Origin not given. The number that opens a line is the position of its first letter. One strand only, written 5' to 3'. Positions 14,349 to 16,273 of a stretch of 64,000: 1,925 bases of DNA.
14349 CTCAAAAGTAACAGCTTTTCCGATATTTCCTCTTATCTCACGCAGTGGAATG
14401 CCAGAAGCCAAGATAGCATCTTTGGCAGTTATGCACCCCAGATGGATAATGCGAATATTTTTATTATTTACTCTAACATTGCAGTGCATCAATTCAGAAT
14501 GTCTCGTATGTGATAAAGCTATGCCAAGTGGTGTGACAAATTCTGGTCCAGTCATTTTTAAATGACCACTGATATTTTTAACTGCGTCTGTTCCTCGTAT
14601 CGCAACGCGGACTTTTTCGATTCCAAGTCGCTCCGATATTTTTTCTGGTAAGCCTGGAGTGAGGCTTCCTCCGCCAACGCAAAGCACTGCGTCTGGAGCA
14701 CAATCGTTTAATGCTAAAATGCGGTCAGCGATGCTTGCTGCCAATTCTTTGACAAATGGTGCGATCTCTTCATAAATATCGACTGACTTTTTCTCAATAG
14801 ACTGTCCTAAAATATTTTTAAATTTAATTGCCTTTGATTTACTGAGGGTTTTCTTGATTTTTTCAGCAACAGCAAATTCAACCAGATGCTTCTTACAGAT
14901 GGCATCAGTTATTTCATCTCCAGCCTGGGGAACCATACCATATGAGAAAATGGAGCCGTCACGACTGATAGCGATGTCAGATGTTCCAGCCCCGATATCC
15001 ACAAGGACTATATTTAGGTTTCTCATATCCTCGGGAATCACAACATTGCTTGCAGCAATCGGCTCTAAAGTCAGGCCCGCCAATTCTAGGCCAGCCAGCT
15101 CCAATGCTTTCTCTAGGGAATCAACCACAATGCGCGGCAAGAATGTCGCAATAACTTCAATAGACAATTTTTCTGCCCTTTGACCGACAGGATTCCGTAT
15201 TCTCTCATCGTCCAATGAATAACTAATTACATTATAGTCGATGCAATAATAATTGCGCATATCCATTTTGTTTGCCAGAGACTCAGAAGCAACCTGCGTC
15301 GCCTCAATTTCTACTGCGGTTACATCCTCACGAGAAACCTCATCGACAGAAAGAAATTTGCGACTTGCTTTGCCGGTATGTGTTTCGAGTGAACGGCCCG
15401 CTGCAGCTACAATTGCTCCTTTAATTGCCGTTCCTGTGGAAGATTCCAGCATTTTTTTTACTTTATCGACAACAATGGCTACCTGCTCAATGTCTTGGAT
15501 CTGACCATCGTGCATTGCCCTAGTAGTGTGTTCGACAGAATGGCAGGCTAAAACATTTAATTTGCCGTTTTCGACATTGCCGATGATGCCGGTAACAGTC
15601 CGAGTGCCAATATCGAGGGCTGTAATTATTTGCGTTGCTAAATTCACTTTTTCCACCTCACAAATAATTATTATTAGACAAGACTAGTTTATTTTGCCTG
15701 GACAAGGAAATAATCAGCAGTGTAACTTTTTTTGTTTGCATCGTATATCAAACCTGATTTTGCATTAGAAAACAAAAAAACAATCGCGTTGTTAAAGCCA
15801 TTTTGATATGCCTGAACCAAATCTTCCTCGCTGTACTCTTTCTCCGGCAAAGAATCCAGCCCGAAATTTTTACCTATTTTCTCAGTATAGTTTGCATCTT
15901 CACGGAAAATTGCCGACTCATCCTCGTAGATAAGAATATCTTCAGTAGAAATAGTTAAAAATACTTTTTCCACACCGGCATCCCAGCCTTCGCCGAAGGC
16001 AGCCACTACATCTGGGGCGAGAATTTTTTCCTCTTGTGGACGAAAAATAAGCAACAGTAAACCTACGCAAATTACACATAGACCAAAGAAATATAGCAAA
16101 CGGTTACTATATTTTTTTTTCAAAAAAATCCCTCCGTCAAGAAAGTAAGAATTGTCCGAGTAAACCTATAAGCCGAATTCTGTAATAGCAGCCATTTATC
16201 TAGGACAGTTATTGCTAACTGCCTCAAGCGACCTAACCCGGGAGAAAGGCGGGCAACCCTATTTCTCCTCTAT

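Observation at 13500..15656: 718-aa FtsA-like actin-fold ATPase with tandem S4/ThiS-like C-terminal modules, encoded upstream of dnaB-dnaI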

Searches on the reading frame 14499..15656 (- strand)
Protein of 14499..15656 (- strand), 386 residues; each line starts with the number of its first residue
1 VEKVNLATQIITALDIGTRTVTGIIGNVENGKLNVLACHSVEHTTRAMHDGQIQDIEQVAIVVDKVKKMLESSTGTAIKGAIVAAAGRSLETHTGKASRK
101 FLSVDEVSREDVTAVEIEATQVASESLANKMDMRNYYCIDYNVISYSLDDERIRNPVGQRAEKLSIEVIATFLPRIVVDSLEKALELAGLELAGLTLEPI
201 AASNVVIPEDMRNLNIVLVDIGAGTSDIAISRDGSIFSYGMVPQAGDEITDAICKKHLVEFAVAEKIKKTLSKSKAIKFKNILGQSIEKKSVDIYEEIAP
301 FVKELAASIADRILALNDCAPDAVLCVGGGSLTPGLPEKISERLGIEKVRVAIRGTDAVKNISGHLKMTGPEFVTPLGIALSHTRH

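Call 59: search_solved_structures(query=window:14499-15656:-, max_evalue=0.001, show_alignments=1)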
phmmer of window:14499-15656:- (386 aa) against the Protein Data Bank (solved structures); distinct sequences matched with E-value up to 0.001: 13.
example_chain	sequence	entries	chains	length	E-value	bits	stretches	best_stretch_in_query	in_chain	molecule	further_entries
7q6f_A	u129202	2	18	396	1.3e-21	80.6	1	9-268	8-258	Cell division protein FtsA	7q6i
7q6g_A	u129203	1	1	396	2.7e-20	76.3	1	9-318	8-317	Cell division protein FtsA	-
7q6d_A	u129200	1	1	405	2.2e-19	73.3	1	9-258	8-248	Cell division protein FtsA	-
2ych_A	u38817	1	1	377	2e-09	40.5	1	156-382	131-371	COMPETENCE PROTEIN PILM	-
3h1q_A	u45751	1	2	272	1.7e-06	30.9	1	187-303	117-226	Ethanolamine utilization protein EutJ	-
1e4f_T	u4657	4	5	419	3.8e-06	29.8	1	8-267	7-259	CELL DIVISION PROTEIN FTSA | CELL DIVISION PROTEIN FTSA, PUTATIVE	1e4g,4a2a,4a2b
3wt0_A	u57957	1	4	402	6e-06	29.1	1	11-273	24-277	Cell division protein FtsA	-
3wqt_A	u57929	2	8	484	9.1e-06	28.5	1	11-273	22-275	Cell division protein FtsA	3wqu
4czl_A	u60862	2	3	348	1.9e-05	27.4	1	132-313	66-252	ROD SHAPE-DETERMINING PROTEIN MREB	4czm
4czf_A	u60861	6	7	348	2.1e-05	27.3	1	132-311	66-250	ROD SHAPE-DETERMINING PROTEIN MREB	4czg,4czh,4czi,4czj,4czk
4cze_A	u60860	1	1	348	4.2e-05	26.3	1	183-311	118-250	ROD SHAPE-DETERMINING PROTEIN MREB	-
1jce_A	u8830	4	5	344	6.5e-05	25.7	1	177-263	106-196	ROD SHAPE-DETERMINING PROTEIN MREB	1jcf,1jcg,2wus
8w1m_A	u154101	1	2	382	0.00043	23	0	156-269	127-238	Chaperone protein DnaK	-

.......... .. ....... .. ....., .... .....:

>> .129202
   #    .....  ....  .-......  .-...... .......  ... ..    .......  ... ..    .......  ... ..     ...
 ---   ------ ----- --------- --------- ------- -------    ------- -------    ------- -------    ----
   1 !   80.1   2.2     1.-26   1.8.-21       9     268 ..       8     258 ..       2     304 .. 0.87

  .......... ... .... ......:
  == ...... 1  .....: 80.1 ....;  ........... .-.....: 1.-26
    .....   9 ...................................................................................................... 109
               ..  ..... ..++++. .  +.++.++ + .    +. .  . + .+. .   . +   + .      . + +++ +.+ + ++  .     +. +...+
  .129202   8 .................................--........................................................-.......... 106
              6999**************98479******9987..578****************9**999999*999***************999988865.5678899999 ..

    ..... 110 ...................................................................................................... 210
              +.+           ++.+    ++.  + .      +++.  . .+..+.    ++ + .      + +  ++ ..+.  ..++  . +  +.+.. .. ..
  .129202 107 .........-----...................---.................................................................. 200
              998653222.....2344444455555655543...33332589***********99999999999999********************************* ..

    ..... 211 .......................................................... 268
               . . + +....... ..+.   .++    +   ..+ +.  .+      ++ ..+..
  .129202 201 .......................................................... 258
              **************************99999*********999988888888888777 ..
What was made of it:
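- Sequence matches to PDB: FtsA E 1e-21, PilM 2e-9 (call 59).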

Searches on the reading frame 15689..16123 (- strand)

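Call 3: search_protein_families(library=pfam, proteins=[window:15689-16123:-], max_evalue=0.1)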
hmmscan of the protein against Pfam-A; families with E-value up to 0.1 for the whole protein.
window:15689-16123:- (144 aa): 0 families

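Call 4: search_protein_families(library=ncbifam, proteins=[window:15689-16123:-], max_evalue=0.1)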
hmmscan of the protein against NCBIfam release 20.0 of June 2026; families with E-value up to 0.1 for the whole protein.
window:15689-16123:- (144 aa): 1 family
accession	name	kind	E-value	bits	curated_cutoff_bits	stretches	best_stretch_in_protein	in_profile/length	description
NF050061.1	DisulBndDbaCampy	equivalog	0.023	14.5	90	1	12-34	3-25/55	disulfide bond formation protein Dba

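Call 60: search_protein_families(library=padloc, proteins=[window:15689-16123:-], max_evalue=0.01)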
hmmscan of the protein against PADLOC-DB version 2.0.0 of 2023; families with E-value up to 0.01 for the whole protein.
window:15689-16123:- (144 aa): 0 families

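Call 61: search_protein_families(library=phrogs, proteins=[window:15689-16123:-], max_evalue=0.001)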
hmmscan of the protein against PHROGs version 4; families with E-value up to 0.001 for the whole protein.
window:15689-16123:- (144 aa): 0 families
